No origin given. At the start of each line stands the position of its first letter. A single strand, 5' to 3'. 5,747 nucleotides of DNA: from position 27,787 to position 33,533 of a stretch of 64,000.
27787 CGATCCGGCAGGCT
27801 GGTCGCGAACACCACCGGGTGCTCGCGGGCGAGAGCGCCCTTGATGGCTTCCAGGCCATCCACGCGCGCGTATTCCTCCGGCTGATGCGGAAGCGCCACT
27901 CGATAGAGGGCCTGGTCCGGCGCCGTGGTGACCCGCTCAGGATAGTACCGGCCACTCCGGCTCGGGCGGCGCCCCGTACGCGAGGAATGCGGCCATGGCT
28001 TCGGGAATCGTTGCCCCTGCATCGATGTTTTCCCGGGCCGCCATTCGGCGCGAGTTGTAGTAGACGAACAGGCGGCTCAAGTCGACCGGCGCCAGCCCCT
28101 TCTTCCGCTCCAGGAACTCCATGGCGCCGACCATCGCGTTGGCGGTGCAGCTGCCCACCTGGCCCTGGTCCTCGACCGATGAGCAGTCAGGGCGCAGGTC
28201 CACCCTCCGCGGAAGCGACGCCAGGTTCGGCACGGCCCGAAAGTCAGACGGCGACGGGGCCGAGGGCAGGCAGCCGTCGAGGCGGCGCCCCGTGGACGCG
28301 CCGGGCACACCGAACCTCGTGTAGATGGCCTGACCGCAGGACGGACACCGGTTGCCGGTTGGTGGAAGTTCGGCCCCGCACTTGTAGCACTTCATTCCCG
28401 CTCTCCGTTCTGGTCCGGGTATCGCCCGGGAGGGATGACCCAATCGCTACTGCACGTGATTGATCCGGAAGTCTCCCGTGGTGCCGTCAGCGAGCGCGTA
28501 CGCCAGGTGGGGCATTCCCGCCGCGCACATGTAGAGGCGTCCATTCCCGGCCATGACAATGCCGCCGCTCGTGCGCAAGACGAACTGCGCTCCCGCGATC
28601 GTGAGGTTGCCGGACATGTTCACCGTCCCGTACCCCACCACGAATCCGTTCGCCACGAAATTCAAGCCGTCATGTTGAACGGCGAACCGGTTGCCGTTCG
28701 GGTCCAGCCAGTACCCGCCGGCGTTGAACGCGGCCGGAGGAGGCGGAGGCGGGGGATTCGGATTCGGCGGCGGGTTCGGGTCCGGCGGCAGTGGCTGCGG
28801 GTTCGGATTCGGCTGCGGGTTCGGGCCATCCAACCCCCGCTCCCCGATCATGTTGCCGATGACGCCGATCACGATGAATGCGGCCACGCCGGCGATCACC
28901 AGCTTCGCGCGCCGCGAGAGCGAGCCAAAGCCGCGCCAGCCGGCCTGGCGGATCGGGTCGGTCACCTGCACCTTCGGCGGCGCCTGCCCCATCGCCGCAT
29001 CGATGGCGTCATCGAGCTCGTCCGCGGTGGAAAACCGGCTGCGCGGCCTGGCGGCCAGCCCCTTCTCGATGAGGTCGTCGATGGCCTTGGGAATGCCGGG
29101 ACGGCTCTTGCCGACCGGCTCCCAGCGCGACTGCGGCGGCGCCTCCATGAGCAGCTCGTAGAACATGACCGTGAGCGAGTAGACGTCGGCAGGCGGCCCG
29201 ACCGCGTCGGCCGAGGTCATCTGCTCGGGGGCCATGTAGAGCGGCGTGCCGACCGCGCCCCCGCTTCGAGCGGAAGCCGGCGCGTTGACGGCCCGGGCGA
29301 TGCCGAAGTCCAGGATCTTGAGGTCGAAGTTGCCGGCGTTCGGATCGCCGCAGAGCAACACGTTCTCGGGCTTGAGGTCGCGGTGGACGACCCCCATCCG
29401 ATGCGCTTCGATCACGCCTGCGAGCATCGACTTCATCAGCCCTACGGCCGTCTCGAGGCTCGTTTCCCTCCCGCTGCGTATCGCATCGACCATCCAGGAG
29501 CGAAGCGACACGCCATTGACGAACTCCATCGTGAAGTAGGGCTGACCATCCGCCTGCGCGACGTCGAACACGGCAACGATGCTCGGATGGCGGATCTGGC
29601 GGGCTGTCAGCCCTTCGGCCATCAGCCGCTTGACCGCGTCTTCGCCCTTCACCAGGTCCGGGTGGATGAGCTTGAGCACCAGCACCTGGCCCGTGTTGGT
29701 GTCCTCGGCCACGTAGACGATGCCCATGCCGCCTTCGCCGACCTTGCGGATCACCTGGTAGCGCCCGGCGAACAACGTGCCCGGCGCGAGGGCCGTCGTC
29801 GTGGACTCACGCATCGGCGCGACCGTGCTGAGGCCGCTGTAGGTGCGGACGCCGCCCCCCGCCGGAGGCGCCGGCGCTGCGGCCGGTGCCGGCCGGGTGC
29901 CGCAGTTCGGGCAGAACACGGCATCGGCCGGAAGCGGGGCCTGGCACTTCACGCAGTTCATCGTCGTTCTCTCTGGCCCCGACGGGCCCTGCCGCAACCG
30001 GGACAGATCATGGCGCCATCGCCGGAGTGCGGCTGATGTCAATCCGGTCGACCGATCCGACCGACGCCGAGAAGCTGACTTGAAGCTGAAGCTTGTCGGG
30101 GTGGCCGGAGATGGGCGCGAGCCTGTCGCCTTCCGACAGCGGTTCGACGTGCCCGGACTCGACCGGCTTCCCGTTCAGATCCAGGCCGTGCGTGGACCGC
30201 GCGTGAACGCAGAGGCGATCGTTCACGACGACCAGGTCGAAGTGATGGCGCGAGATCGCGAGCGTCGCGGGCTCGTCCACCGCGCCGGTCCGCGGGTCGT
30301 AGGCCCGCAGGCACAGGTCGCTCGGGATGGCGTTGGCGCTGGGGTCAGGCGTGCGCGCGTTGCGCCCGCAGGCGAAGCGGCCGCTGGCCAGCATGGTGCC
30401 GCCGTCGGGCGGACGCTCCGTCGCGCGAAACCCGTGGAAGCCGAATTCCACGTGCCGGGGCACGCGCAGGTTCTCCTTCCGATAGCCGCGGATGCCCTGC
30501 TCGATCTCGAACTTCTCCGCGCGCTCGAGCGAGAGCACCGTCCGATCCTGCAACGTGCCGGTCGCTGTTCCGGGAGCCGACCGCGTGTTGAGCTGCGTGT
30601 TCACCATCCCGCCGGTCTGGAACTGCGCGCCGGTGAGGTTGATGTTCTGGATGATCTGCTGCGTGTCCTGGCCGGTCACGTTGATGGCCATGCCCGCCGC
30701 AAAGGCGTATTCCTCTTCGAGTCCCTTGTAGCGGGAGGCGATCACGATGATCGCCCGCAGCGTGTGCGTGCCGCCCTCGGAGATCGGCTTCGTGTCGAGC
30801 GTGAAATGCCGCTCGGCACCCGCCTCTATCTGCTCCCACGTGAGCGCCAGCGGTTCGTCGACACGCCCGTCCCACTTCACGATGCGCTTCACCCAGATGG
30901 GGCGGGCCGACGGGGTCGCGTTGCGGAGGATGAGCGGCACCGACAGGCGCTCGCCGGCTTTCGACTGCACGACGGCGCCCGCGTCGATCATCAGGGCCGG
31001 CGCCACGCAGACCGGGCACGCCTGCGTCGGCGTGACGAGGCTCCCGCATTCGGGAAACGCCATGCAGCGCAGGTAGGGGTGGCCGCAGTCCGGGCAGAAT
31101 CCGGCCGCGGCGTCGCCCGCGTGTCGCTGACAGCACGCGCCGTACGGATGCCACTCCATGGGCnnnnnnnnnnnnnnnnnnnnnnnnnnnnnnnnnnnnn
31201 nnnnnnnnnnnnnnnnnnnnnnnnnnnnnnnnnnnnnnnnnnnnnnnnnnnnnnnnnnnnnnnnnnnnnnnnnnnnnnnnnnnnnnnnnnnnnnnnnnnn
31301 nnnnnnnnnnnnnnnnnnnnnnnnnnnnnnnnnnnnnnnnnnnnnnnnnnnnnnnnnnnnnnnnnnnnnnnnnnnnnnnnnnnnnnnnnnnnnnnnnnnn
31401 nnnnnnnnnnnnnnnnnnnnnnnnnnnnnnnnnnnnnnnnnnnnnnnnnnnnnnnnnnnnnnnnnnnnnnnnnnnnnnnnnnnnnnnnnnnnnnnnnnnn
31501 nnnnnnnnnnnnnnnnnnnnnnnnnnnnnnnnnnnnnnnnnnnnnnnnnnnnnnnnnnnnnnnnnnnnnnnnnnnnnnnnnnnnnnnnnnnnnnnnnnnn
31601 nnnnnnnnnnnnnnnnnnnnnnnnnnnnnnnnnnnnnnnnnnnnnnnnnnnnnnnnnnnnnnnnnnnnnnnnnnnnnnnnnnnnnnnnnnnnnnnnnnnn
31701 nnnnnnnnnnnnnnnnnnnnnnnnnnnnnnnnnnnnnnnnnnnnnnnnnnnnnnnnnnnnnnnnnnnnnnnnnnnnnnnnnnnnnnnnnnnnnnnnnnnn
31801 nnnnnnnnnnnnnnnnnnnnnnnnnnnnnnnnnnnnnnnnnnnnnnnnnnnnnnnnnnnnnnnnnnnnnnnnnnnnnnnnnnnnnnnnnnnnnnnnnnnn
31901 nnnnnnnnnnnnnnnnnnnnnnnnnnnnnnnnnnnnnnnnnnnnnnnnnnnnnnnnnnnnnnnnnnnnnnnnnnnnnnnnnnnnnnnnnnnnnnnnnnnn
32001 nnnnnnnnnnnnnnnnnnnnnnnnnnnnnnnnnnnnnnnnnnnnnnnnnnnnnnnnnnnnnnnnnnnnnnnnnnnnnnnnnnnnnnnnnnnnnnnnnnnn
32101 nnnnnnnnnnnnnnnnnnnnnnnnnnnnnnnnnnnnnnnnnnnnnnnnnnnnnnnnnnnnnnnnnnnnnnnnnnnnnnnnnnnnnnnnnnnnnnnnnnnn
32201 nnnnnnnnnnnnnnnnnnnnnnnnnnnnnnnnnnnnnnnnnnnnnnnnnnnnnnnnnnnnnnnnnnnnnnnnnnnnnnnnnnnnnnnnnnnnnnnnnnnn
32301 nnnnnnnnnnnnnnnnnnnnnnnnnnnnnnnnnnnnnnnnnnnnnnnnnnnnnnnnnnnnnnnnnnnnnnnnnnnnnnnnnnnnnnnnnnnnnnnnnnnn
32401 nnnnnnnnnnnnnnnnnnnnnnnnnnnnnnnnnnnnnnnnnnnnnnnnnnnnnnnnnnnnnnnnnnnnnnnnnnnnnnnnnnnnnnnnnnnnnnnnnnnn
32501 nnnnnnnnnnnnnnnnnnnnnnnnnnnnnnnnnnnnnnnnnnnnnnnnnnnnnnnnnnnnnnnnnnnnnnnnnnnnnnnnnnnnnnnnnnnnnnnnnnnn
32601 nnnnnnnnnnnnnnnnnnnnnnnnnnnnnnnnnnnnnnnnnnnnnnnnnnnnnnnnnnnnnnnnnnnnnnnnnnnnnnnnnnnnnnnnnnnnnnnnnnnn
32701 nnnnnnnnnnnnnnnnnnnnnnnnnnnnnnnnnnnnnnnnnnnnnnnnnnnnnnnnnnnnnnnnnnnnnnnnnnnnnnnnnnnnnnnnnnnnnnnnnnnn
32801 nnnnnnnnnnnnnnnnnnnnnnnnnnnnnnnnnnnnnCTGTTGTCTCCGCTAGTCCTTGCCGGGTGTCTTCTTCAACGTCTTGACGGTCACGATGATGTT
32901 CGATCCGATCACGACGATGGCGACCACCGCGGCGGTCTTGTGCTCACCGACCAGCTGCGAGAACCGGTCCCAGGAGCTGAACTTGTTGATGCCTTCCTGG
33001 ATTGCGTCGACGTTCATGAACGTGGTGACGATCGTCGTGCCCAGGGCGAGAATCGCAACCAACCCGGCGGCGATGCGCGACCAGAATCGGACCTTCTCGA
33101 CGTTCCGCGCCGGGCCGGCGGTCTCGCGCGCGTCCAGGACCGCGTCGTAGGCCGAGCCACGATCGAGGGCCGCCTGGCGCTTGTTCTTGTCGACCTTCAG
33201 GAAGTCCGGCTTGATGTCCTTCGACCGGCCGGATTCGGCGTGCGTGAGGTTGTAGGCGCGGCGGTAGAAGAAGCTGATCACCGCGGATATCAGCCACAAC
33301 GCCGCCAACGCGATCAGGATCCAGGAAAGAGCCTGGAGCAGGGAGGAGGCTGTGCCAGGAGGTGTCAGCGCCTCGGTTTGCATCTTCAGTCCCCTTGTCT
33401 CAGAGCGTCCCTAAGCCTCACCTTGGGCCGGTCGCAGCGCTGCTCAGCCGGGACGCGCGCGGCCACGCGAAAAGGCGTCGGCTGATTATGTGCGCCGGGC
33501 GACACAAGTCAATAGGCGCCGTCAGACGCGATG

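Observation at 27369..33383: Five-gene operon in which four different modules (C1 peptidase, Ser/Thr kinase, FHA, SPFH/flotillin-like) all carry a zinc ribbon, led by a polytopic membrane protein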

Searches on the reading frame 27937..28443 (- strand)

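Call 3: search_protein_families(library=pfam, proteins=[window:27937-28443:-], max_evalue=0.1)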
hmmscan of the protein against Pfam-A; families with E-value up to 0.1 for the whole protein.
window:27937-28443:- (168 aa): 9 families
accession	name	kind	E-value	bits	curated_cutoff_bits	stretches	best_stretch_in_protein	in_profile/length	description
PF12773.13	DZR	-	0.0011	19.5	27.3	1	18-37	26-45/45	Double zinc ribbon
PF13240.11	Zn_Ribbon_1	-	0.0058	16.8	25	1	18-38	1-21/23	zinc-ribbon domain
PF18912.6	DZR_2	-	0.017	15.3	27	1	14-40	19-46/56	Double zinc ribbon domain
PF17848.7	Zn_ribbon_ACC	-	0.026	15.1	24.5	0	32-42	3-13/26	Acetyl-CoA carboxylase zinc finger domain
PF00112.29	Peptidase_C1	-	0.028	14.9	20.7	1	77-123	1-51/220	Papain family cysteine protease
PF13920.12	zf-C3HC4_3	-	0.041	14.1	27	1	18-41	25-47/49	Zinc finger, C3HC4 type (RING finger)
PF12172.15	zf-ChsH2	-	0.041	14.1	23.2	0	16-37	11-32/37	ChsH2, rubredoxin-like zinc ribbon domain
PF01155.25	HypA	-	0.077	13.5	28.9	0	14-39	68-95/112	Hydrogenase/urease nickel incorporation, metallochaperone, hypA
PF17032.10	Zn_ribbon_15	-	0.085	14.1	28.9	0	16-37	52-73/73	zinc-ribbon family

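Call 6: search_protein_families(library=padloc, proteins=[window:27937-28443:-], max_evalue=0.1)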
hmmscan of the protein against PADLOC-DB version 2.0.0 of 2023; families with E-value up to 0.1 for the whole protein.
window:27937-28443:- (168 aa): 0 families

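Call 7: search_protein_families(library=ncbifam, proteins=[window:27937-28443:-], max_evalue=0.1)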
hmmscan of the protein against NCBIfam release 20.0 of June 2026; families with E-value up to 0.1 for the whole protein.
window:27937-28443:- (168 aa): 2 families
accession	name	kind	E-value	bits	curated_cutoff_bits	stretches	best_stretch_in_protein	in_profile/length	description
NF011481.0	PRK14890.1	equivalog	0.014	15.4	61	1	16-43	9-40/61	putative Zn-ribbon RNA-binding protein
NF049953.1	ribbon_DG_selen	exception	0.069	13.1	130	0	15-37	146-168/172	zinc ribbon-containing (seleno)protein DG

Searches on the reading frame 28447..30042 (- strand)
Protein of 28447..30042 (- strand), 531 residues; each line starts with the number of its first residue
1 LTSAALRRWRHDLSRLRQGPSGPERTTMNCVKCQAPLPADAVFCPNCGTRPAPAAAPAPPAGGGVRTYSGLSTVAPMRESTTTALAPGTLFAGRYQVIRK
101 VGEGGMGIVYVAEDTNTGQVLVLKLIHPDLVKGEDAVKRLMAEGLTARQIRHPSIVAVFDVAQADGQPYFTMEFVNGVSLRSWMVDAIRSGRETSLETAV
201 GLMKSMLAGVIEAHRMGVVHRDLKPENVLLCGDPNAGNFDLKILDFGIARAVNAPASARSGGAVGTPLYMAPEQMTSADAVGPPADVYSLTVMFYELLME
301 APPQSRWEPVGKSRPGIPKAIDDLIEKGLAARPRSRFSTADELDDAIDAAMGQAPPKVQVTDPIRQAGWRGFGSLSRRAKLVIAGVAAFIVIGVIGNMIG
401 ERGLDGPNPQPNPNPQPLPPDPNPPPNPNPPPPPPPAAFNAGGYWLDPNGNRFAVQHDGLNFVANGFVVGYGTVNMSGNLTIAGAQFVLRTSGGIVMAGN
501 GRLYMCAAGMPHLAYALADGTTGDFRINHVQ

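Call 3: search_protein_families(library=pfam, proteins=[window:28447-30042:-], max_evalue=0.1)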
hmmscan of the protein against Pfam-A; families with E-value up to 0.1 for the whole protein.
window:28447-30042:- (531 aa): 9 families
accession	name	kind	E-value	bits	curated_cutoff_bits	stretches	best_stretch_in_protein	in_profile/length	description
PF00069.31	Pkinase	-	4.1e-42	144.8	31.7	1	95-305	1-198/263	Protein kinase domain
PF07714.23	PK_Tyr_Ser-Thr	-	2.3e-21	76.7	23.1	1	97-300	3-200/258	Protein tyrosine and serine/threonine kinase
PF13240.11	Zn_Ribbon_1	-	1.8e-06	28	25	1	30-49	2-21/23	zinc-ribbon domain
PF12773.13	DZR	-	0.00012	22.6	27.3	1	30-48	27-45/45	Double zinc ribbon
PF01636.29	APH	-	0.00013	22.2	23.2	0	213-241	165-194/239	Phosphotransferase enzyme family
PF13248.11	Zn_ribbon_3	-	0.00032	20.5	27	1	28-50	3-25/26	zinc-ribbon domain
PF17667.7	Pkinase_fungal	-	0.0081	15.4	24.1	1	206-276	291-366/387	Fungal protein kinase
PF10571.15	UPF0547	-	0.017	15.7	29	1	29-48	2-21/26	Uncharacterised protein family UPF0547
PF17032.10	Zn_ribbon_15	-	0.057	14.7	28.9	1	25-48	50-73/73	zinc-ribbon family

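Call 6: search_protein_families(library=padloc, proteins=[window:28447-30042:-], max_evalue=0.1)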
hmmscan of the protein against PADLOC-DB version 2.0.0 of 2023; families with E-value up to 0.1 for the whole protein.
window:28447-30042:- (531 aa): 34 families (the best 25 are shown)
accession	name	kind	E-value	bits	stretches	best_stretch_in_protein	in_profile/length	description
PDLC04042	PD-T4-6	-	4.2e-65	218.3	1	89-356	5-278/292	-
PDLC04053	PD-T4-6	-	8.2e-64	214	1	92-358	8-279/311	-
PDLC04043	PD-T4-6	-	5.6e-57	191.8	1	91-406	13-342/452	-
PDLC04061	PD-T4-6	-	1.3e-56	191.2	1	86-353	9-286/510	-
PDLC04060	PD-T4-6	-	8.3e-54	181.3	1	88-365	3-284/486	-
PDLC04054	PD-T4-6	-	9.8e-53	177.8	1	85-362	3-285/347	-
PDLC04138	mad6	-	1.9e-51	173.7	1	89-343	47-307/659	mads_6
PDLC04057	PD-T4-6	-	3.7e-51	172.5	1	88-353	3-273/443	-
PDLC04047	PD-T4-6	-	5e-49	165.2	1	88-345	5-267/327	-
PDLC04039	PD-T4-6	-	1e-48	164.5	1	87-444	9-355/458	-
PDLC04041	PD-T4-6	-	5.4e-48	162.3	1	81-354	17-297/443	-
PDLC04048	PD-T4-6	-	1e-46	157.9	1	88-303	5-211/354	-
PDLC01088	C3a189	-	2.8e-46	156.5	1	99-343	3-254/840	kinase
PDLC04050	PD-T4-6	-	8.7e-41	138.3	1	90-344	60-320/480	-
PDLC04052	PD-T4-6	-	9.4e-40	135.2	1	89-354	5-281/496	-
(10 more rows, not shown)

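Call 7: search_protein_families(library=ncbifam, proteins=[window:28447-30042:-], max_evalue=0.1)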
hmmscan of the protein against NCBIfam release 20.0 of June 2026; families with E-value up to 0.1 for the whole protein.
window:28447-30042:- (531 aa): 18 families
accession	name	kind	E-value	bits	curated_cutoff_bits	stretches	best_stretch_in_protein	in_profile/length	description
NF033483.0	PknB_PASTA_kin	equivalog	2.3e-62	211.8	450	1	88-358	2-276/563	Stk1 family PASTA domain-containing Ser/Thr kinase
NF047741.1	antiphage_MADS6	equivalog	2.5e-40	138.6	460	2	190-358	292-468/612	methylation-associated defense system protein kinase MAD6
NF052427.1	StpK7MSMEG_1200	equivalog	4.2e-39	134.5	900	1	93-396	7-312/601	serine/threonine protein kinase StpK7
NF009651.0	PRK13184.1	equivalog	1.2e-34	119.5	839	1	93-351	2-291/932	serine/threonine-protein kinase PknD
NF038150.1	lanthi_synth_IV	equivalog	1.6e-29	102.9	650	1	83-358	181-443/851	class IV lanthionine synthetase LanL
TIGR03903.1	TOMM_kin_cyc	equivalog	7.2e-27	93.7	705.75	1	117-298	2-183/1267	TOMM system kinase/cyclase fusion protein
NF053615.1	SerThrKinAfsKStmc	equivalog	9.6e-20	70.8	1300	1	93-293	13-202/809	protein serine/threonine kinase AfsK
NF038151.1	lanthi_synth_III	equivalog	2.7e-18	65.8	575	1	92-300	219-425/833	class III lanthionine synthetase LanKC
NF033442.0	BREX_PglW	equivalog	9.6e-18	63.3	990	2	85-252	504-663/1391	BREX system serine/threonine kinase PglW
NF043056.1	T4SS_LegK1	equivalog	3.2e-12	45.8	550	1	157-291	143-277/516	Dot/Icm T4SS effector kinase LegK1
NF058632.1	SerThrKinPrkT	equivalog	1.9e-10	40.3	280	1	88-235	11-155/322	serine/threonine protein kinase PrkT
NF040671.1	PLuB_AAA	exception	0.00023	18.7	999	1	149-347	61-243/1256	PLuB system helicase-like protein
NF011463.0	PRK14879.1-4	equivalog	0.00079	18.9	188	1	147-250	77-161/237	Kae1-associated kinase Bud32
NF041408.1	XopAU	subfamily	0.0022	17.7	450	1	152-295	277-412/498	XopAU family type III secretion system effector serine/threonine kinase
TIGR03724.2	arch_bud32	equivalog_domain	0.0027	17.2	125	1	158-252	60-134/193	KEOPS complex kinase/ATPase Bud32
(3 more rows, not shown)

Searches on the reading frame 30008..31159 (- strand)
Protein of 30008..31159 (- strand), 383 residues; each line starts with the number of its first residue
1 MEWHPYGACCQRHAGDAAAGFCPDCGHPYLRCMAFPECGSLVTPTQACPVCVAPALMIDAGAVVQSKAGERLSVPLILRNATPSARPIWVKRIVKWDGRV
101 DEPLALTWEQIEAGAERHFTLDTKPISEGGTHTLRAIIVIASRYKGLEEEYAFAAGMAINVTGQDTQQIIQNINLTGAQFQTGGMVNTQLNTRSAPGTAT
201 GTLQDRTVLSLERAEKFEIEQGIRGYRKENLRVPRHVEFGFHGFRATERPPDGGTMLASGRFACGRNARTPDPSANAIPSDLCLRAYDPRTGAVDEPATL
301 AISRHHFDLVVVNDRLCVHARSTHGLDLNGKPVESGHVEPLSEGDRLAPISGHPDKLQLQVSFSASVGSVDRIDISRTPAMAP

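Call 3: search_protein_families(library=pfam, proteins=[window:30008-31159:-], max_evalue=0.1)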
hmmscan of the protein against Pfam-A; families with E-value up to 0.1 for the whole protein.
window:30008-31159:- (383 aa): 1 family
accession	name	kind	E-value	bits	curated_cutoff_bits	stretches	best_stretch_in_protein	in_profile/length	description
PF00498.31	FHA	-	1.5e-05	25.8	20.7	1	301-347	17-64/67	FHA domain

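Call 6: search_protein_families(library=padloc, proteins=[window:30008-31159:-], max_evalue=0.1)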
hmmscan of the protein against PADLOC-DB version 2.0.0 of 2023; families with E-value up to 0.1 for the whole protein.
window:30008-31159:- (383 aa): 0 families

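Call 7: search_protein_families(library=ncbifam, proteins=[window:30008-31159:-], max_evalue=0.1)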
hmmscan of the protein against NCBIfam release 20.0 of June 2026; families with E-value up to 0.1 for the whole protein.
window:30008-31159:- (383 aa): 1 family
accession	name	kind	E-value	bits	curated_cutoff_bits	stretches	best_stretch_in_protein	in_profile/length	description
TIGR03354.1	VI_FHA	hypoth_equivalog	0.00015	21.7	120.25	1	301-348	44-93/420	type VI secretion system-associated FHA domain protein TagH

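Call 25: find_homologous_proteins(query=window:30008-31159:-)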
Query window:30008-31159:- (383 aa): 137 proteins with E <= 0.001 among 5312 candidates; the best 120 are listed.
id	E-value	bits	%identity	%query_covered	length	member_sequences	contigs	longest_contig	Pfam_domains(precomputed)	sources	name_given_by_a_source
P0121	3.5e-262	887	100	100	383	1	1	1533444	PF00498.32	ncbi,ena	-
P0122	3.3e-229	779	88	100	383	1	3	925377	PF00498.32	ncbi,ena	-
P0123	4.9e-228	775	88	100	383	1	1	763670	PF00498.32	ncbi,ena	-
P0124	1.4e-219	747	83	100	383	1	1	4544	PF00498.32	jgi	jgi:hypothetical protein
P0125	8.1e-218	741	82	100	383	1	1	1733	PF00498.32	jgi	jgi:hypothetical protein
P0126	8.5e-200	682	76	100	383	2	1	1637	-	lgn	-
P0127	5.0e-199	679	75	100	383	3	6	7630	-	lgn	-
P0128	7.1e-196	669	75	100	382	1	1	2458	PF00498.32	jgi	jgi:hypothetical protein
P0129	8.4e-192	655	73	100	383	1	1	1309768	-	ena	-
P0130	2.2e-188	644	76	100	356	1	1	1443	-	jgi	jgi:hypothetical protein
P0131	4.2e-188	643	71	99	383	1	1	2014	-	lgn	-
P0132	5.1e-188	643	70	99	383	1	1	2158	-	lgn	-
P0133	3.9e-186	637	71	99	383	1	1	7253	-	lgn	-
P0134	1.0e-184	632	70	99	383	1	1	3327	-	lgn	-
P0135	1.3e-184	632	71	99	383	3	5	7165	-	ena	-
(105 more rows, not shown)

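Call 37: predict_structure(alignment_id=A2)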
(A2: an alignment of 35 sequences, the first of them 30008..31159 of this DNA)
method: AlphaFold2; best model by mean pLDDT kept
length: 383 residues; sequences in the alignment: 35
mean_pLDDT: 83.0   pTM: 0.79
mean pLDDT of the five models: 83.0, 81.7, 80.9, 79.8, 79.2
residues with pLDDT >= 90: 195; 70-90: 128; 50-70: 23; < 50: 37
segments of 3 or more residues with pLDDT < 50: 166-202
pLDDT, mean of each block of 10 residues (from residue 1): 84 83 89 73 86 88 72 90 89 82 86 92 84 90 87 90 58 32 26 31 70 92 94 93 94 84 92 76 93 93 95 95 95 95 97 95 95 96 78
secondary structure, 60 per line:
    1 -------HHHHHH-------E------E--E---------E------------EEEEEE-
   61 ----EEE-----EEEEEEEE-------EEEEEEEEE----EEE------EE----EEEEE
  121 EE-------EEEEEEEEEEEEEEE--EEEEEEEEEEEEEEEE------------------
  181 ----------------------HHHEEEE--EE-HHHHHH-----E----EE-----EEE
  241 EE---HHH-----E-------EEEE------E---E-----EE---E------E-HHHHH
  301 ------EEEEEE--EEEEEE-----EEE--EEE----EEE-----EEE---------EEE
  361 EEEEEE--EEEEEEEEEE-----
elements in order: H8-13 E54-59 E65-67 E73-80 E88-96 E101-103 E116-122 E130-144 E147-162 E206-209 H215-220 E238-242 E262-265 H296-300 E307-312 E315-320 E326-328 E331-333 E338-340 E346-348 E358-366 E369-378

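Call 41: fold_search(model_id=the predicted structure, library=pdb)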
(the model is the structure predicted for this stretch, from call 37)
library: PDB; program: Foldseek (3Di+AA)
matches with E <= 10: 1368; with E <= 0.001: 4
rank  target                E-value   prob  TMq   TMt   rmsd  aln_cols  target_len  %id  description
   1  1g6g_B                4.8e-04  1.00  0.16  0.46   3.3        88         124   27  X-RAY STRUCTURE OF THE N-TERMINAL FHA DOMAIN FROM S. CEREVISIAE RAD53P IN COMPLEX WITH A PHOSPHOTHREONINE PEPTIDE AT 1 (released 2000-12-13)
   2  6c4u_F                7.9e-04  1.00  0.16  0.46  10.7       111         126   22  Engineered FHA with Myc-pTBD peptide (released 2018-05-30)
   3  6c4u_B                7.9e-04  1.00  0.16  0.46  10.8       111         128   22  Engineered FHA with Myc-pTBD peptide (released 2018-05-30)
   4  6c4u_C                8.3e-04  1.00  0.18  0.49   5.2       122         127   20  Engineered FHA with Myc-pTBD peptide (released 2018-05-30)
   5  6fq0_C                1.2e-03  0.97  0.14  0.22   7.7       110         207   14  Crystal structure of the CsuC-CsuA/B chaperone-subunit preassembly complex of the archaic chaperone-usher Csu pili of  (released 2018-09-26)
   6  6c4u_A                1.2e-03  1.00  0.16  0.46   2.9        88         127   26  Engineered FHA with Myc-pTBD peptide (released 2018-05-30)
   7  9n9j_5                1.2e-03  1.00  0.20  0.45  17.5       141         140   10  Structure of a GRP94 folding intermediate engaged with a CCDC134- and FKBP11-bound secretory translocon (released 2025-11-19)
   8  6c4u_D                1.3e-03  1.00  0.16  0.47   2.9        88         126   26  Engineered FHA with Myc-pTBD peptide (released 2018-05-30)
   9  7s62                  1.4e-03  1.00  0.17  0.06   5.7       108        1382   14  Locally refined protomer structure of native-form oocyte/egg Alpha-2-Macroglobulin (A2Moo) tetramer (released 2022-01-05)
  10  6fq0_A                1.4e-03  0.98  0.15  0.23   7.2       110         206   14  Crystal structure of the CsuC-CsuA/B chaperone-subunit preassembly complex of the archaic chaperone-usher Csu pili of  (released 2018-09-26)
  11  8b5l_q                1.6e-03  1.00  0.20  0.43   5.5       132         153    8  Cryo-EM structure of ribosome-Sec61-TRAP (TRanslocon Associated Protein) translocon complex (released 2023-03-01)
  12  8rjc_5                2.0e-03  1.00  0.22  0.42   7.5       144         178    9  Structure of the rabbit 80S ribosome stalled on a 2-TMD rhodopsin intermediate in complex with Sec61-TRAP, open confor (released 2024-01-24)
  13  1g6g_A                2.5e-03  1.00  0.16  0.45   3.2        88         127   26  X-RAY STRUCTURE OF THE N-TERMINAL FHA DOMAIN FROM S. CEREVISIAE RAD53P IN COMPLEX WITH A PHOSPHOTHREONINE PEPTIDE AT 1 (released 2000-12-13)
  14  5t2s_A                2.5e-03  1.00  0.16  0.24   3.3        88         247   26  Structure of the FHA1 domain of Rad53 bound simultaneously to the BRCT domain of Dbf4 and a phosphopeptide. (released 2016-10-12)
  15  2a74_E                2.7e-03  1.00  0.20  0.39   4.3       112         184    6  Human Complement Component C3c (released 2005-09-27)
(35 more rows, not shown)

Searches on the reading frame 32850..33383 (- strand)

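Call 3: search_protein_families(library=pfam, proteins=[window:32850-33383:-], max_evalue=0.1)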
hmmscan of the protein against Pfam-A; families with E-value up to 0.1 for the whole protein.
window:32850-33383:- (177 aa): 4 families
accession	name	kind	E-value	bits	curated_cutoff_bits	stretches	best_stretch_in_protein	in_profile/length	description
PF06195.18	DUF996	-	0.00034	21.3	31.3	1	14-52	68-106/138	Protein of unknown function (DUF996)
PF01842.31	ACT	-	0.0033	17.6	27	1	31-74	13-59/66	ACT domain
PF06271.18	RDD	-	0.0071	17.1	24.1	0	100-176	4-75/137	RDD family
PF25592.1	DUF7937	-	0.027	13.8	31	1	90-158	127-188/402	Domain of unknown function (DUF7937)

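Call 6: search_protein_families(library=padloc, proteins=[window:32850-33383:-], max_evalue=0.1)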
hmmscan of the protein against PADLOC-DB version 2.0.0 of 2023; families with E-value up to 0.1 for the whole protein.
window:32850-33383:- (177 aa): 0 families

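Call 7: search_protein_families(library=ncbifam, proteins=[window:32850-33383:-], max_evalue=0.1)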
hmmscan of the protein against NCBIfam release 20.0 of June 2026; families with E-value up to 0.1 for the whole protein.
window:32850-33383:- (177 aa): 2 families
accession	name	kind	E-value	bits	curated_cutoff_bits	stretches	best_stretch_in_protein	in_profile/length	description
NF033218.1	anchor_AmaP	equivalog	0.0092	15.8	55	0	15-45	46-76/166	alkaline shock response membrane anchor protein AmaP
NF038363.1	SecM_small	equivalog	0.059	14.2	45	1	94-117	4-27/103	secA translation cis-regulator SecM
